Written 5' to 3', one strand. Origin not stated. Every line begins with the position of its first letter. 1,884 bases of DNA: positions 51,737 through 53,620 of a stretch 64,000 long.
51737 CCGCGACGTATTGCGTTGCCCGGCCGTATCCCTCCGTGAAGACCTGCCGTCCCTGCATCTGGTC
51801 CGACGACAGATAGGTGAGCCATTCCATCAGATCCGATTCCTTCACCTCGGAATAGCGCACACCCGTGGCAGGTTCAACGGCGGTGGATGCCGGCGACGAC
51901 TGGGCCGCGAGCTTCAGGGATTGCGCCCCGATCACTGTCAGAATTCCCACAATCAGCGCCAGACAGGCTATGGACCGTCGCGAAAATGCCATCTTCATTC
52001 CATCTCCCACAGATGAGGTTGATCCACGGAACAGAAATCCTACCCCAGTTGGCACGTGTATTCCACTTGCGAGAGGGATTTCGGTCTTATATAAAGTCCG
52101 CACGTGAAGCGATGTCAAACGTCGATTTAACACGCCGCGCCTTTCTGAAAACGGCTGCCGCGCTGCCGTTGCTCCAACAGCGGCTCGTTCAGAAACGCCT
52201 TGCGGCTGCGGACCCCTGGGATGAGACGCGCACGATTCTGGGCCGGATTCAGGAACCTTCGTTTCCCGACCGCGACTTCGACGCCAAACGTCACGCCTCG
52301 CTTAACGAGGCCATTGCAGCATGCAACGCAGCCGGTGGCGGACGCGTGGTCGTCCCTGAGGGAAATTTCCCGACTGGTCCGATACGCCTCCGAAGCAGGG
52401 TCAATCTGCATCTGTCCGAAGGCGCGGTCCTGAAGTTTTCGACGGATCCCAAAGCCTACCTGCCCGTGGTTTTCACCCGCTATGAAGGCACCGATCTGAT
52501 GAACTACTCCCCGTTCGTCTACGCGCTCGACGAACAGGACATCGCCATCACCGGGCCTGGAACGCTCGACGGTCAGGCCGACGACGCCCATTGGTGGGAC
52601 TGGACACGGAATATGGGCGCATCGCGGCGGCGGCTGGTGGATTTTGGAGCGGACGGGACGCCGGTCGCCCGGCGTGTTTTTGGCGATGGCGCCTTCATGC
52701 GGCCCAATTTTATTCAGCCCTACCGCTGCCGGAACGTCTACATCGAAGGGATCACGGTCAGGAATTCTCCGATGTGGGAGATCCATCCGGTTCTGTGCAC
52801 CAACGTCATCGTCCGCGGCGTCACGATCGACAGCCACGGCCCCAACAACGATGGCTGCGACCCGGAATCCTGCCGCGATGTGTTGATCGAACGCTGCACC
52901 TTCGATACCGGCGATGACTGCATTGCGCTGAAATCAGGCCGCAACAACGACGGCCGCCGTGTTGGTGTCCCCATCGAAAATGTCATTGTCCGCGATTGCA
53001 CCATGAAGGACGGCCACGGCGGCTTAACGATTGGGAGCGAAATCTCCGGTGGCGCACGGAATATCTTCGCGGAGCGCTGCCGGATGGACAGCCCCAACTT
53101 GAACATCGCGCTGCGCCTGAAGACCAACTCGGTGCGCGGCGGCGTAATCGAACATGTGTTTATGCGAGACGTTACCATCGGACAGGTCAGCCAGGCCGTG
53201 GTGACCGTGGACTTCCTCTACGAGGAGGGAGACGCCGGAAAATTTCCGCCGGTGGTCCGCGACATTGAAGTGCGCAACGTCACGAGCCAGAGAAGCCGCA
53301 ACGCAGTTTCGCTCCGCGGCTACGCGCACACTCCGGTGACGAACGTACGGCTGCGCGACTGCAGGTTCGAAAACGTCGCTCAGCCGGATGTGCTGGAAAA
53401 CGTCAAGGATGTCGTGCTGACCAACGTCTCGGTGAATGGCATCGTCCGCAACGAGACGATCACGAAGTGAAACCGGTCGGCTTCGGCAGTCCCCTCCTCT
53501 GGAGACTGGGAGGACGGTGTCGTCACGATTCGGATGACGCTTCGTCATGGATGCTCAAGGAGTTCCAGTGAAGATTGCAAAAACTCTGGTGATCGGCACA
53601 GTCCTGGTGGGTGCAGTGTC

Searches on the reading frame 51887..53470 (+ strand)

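Call 85: search_protein_families(library=pfam, proteins=[window:51887-53470:+], max_evalue=0.0001)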
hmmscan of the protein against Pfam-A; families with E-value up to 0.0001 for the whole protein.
window:51887-53470:+ (527 aa): 1 family
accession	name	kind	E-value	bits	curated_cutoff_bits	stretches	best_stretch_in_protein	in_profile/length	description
PF00295.23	Glyco_hydro_28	-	9.8e-30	104.2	22.9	1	272-507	90-319/324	Glycosyl hydrolases family 28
